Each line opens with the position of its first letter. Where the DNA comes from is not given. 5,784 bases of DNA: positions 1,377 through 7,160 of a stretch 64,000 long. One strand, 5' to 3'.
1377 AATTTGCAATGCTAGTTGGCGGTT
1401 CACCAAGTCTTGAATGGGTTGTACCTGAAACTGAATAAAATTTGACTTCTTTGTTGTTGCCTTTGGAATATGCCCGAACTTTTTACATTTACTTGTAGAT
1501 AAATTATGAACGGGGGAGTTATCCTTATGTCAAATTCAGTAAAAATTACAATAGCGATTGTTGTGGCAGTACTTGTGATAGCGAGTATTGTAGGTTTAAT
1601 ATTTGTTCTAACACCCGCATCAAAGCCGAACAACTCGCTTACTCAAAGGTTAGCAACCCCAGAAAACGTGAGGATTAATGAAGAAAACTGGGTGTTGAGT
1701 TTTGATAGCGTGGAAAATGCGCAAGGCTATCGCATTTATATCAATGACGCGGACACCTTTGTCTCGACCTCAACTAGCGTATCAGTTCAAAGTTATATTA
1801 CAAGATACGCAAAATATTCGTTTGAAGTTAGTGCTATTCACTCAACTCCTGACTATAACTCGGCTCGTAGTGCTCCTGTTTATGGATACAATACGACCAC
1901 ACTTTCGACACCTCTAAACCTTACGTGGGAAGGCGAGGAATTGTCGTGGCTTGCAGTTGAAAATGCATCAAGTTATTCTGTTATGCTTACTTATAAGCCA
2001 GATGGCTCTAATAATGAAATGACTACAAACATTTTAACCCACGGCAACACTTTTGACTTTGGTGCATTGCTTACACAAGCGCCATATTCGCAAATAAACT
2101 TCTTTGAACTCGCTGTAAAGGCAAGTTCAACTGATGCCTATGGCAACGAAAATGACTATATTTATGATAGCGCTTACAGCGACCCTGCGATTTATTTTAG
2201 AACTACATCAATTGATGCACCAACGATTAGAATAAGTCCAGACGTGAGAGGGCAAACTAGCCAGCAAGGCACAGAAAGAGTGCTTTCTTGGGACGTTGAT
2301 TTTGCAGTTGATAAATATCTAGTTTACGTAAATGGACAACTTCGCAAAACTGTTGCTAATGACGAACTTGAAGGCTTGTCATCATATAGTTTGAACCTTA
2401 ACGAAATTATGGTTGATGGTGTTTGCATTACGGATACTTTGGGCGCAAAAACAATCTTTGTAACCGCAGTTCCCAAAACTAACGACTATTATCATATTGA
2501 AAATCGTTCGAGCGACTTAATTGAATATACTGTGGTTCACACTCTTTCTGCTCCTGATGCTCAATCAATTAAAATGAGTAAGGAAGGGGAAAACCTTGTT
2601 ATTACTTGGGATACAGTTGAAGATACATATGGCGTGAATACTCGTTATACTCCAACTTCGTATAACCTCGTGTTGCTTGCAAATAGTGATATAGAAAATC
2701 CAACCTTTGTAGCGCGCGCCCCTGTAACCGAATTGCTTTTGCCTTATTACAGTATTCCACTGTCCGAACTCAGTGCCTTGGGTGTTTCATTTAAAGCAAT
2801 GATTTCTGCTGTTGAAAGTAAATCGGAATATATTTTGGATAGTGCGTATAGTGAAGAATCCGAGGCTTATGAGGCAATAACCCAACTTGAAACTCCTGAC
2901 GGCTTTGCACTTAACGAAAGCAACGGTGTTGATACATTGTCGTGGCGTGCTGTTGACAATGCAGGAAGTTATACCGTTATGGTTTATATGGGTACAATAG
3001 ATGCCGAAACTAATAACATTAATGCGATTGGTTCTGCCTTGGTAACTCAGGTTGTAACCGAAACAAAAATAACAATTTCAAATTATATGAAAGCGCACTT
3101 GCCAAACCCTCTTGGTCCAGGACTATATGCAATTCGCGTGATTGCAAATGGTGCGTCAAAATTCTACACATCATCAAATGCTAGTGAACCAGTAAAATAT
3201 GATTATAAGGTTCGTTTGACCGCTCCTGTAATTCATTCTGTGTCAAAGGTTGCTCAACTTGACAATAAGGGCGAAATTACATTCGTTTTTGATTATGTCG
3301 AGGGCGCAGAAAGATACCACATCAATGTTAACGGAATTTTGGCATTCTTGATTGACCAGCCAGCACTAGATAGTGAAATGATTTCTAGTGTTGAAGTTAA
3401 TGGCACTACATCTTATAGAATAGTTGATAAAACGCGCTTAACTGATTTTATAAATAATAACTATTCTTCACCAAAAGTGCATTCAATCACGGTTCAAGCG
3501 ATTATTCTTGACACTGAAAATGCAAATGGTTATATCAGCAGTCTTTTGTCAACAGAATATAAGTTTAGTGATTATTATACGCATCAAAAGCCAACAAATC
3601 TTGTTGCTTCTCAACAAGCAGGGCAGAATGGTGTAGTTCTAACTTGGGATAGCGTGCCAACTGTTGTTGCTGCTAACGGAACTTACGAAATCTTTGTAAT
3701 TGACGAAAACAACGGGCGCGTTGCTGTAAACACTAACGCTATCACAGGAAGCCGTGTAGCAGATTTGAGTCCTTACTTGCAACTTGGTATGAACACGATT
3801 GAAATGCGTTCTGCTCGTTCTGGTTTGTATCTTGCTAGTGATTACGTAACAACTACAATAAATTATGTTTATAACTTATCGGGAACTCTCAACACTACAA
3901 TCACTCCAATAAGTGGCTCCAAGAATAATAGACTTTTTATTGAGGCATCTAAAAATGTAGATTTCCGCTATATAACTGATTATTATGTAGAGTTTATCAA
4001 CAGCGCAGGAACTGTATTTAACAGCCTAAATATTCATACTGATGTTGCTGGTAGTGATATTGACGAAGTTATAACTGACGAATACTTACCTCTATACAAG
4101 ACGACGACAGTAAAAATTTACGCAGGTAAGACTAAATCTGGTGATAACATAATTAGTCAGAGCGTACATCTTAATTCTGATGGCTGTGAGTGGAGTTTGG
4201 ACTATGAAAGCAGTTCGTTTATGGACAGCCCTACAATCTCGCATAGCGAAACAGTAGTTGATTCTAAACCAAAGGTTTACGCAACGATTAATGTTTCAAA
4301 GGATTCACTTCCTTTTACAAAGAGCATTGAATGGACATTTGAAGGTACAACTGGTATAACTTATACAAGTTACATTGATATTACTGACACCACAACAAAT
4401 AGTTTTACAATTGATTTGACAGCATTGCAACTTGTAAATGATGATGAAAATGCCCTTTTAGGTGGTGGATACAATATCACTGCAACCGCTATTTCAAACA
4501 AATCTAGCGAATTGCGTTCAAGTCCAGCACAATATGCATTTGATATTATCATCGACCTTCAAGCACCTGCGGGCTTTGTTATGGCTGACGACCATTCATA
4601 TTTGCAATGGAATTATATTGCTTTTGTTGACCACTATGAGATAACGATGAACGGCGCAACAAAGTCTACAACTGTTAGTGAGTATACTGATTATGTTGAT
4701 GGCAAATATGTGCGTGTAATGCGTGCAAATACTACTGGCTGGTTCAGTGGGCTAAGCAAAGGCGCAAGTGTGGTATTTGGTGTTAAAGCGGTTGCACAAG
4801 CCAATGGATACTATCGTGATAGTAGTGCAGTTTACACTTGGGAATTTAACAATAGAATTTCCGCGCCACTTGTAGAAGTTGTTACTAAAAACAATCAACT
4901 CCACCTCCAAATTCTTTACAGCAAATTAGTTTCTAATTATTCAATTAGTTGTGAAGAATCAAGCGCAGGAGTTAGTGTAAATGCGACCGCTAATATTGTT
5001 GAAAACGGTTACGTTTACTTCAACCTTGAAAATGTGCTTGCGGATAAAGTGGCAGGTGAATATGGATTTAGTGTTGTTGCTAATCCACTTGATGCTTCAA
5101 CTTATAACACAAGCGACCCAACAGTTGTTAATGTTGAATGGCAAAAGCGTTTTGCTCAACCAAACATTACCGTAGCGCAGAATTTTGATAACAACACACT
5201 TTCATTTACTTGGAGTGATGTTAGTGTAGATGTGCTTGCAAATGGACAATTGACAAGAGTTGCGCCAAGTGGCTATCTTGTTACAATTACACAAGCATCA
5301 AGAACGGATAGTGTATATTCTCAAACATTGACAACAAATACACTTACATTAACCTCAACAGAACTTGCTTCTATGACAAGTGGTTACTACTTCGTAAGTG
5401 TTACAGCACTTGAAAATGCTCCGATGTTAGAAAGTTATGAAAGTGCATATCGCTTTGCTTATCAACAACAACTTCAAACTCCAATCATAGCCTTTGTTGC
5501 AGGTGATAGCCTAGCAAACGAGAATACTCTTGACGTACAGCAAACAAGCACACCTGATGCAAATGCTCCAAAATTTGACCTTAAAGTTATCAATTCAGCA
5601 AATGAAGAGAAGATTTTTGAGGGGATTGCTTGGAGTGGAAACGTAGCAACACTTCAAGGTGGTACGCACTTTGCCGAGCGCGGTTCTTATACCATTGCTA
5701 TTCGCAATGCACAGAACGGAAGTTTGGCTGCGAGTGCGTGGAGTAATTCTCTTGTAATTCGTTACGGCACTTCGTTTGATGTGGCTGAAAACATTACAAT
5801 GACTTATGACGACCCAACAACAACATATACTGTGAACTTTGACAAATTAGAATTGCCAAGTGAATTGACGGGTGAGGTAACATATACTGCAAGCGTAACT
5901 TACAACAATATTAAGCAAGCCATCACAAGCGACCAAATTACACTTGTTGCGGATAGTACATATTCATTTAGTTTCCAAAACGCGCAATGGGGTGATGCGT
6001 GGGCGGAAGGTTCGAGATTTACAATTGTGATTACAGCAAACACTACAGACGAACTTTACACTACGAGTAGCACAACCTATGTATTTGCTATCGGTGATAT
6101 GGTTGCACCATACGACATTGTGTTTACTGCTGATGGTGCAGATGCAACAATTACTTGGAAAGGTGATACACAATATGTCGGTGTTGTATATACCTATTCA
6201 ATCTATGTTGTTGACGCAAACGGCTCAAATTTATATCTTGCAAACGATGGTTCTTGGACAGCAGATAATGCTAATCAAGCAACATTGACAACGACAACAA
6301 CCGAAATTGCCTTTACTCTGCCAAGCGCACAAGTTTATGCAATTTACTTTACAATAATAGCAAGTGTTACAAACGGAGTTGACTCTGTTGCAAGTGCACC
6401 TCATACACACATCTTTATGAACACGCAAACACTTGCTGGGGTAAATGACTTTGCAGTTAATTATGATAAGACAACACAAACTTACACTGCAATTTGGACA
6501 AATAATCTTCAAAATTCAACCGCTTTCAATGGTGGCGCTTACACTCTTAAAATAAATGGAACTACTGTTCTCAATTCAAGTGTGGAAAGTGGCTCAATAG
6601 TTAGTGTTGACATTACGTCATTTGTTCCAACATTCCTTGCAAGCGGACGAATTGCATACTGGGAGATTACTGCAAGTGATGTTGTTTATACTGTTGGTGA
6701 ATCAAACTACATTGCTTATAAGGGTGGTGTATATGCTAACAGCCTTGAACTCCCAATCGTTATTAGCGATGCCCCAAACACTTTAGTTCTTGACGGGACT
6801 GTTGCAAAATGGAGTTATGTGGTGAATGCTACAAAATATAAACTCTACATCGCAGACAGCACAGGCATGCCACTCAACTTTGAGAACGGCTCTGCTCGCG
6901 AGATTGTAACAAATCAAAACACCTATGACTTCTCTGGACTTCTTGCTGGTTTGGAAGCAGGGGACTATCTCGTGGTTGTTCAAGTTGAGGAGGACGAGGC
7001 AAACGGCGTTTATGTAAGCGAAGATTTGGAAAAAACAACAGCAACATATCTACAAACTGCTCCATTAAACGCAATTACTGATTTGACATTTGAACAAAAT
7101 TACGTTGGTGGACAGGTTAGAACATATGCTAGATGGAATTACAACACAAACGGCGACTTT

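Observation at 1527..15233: Uninterrupted 13.7 kb gene for a ~4,570 aa anchored repeat protein with a large unassignable distal region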

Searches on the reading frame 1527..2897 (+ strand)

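Call 10: search_protein_families(library=pfam, proteins=[window:1527-2897:+], max_evalue=10)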
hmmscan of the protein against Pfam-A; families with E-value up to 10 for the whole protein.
window:1527-2897:+ (457 aa): 2 families
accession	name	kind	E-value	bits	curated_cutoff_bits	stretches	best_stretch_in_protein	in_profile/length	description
PF00041.27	fn3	-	0.054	14.1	25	1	54-106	15-71/84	Fibronectin type III domain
PF21910.2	GH85_C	-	0.25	12.3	27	1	54-98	18-66/95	GH85 endohexosaminidases, C-terminal domain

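Call 83: search_protein_families(library=ncbifam, proteins=[window:1527-2897:+], max_evalue=1)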
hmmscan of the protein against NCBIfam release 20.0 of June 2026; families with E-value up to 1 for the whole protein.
window:1527-2897:+ (457 aa): 0 families

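Call 97: search_protein_families(library=phrogs, proteins=[window:1527-2897:+], max_evalue=0.01)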
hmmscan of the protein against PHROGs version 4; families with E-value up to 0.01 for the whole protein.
window:1527-2897:+ (457 aa): 0 families

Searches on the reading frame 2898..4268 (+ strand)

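Call 10: search_protein_families(library=pfam, proteins=[window:2898-4268:+], max_evalue=10)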
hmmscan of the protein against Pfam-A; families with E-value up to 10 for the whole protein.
window:2898-4268:+ (457 aa): 1 family
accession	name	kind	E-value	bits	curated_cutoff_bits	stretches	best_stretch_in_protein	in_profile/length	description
PF21449.3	RIF2_ASCE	-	0.19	12.4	27.6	1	171-222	35-83/93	RIF2, ASCE domain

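Call 83: search_protein_families(library=ncbifam, proteins=[window:2898-4268:+], max_evalue=1)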
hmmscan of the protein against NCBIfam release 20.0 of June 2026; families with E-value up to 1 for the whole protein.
window:2898-4268:+ (457 aa): 0 families

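Call 97: search_protein_families(library=phrogs, proteins=[window:2898-4268:+], max_evalue=0.01)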
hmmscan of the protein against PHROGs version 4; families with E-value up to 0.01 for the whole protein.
window:2898-4268:+ (457 aa): 0 families

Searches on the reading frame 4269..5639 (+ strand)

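Call 10: search_protein_families(library=pfam, proteins=[window:4269-5639:+], max_evalue=10)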
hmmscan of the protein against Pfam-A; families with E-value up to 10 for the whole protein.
window:4269-5639:+ (457 aa): 4 families
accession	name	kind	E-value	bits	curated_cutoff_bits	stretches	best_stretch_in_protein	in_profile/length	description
PF06236.17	MelC1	-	0.084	13.4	27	1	129-173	54-98/115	Tyrosinase co-factor MelC1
PF11589.14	DUF3244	-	1.4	9.4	25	1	338-379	44-84/96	Domain of unknown function (DUF3244)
PF07452.17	CHRD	-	2.8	9.3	24.1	0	305-379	28-104/117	CHRD domain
PF13927.12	Ig_3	-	9.2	7.3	30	0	14-49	28-62/78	Immunoglobulin domain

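Call 83: search_protein_families(library=ncbifam, proteins=[window:4269-5639:+], max_evalue=1)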
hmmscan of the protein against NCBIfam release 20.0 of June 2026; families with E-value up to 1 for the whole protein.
window:4269-5639:+ (457 aa): 2 families
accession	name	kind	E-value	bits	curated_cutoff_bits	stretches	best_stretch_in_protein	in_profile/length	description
TIGR01546.1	GAPDH-II_archae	equivalog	0.07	12.3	232.9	1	91-164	76-148/333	phosphorylating glyceraldehyde-3-phosphate dehydrogenase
NF033106.1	blaL1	exception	0.088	11.7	560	0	112-154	166-205/290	L1 family subclass B3 metallo-beta-lactamase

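Call 97: search_protein_families(library=phrogs, proteins=[window:4269-5639:+], max_evalue=0.01)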
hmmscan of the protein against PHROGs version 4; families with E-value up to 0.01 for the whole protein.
window:4269-5639:+ (457 aa): 0 families

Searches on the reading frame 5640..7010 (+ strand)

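Call 10: search_protein_families(library=pfam, proteins=[window:5640-7010:+], max_evalue=10)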
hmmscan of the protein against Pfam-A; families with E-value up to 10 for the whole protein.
window:5640-7010:+ (457 aa): 3 families
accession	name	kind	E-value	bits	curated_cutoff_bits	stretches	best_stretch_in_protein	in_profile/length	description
PF13576.12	Pentapeptide_3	-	0.06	14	27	1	111-128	22-39/48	Pentapeptide repeats (9 copies)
PF07872.17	DUF1659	-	0.068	13.5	24.1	1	84-106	28-50/72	Protein of unknown function (DUF1659)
PF08191.17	LRR_adjacent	-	1.2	9.9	21.8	1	152-191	1-40/57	LRR adjacent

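Call 83: search_protein_families(library=ncbifam, proteins=[window:5640-7010:+], max_evalue=1)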
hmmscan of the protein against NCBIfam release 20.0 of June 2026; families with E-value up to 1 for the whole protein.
window:5640-7010:+ (457 aa): 1 family
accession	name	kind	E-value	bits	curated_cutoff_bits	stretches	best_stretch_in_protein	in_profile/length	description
NF033769.1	after_VWA_1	domain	0.074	13.3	45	1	66-106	20-60/90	after-VIT domain-containing protein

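Call 97: search_protein_families(library=phrogs, proteins=[window:5640-7010:+], max_evalue=0.01)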
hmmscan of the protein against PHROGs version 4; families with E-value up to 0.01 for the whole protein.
window:5640-7010:+ (457 aa): 0 families
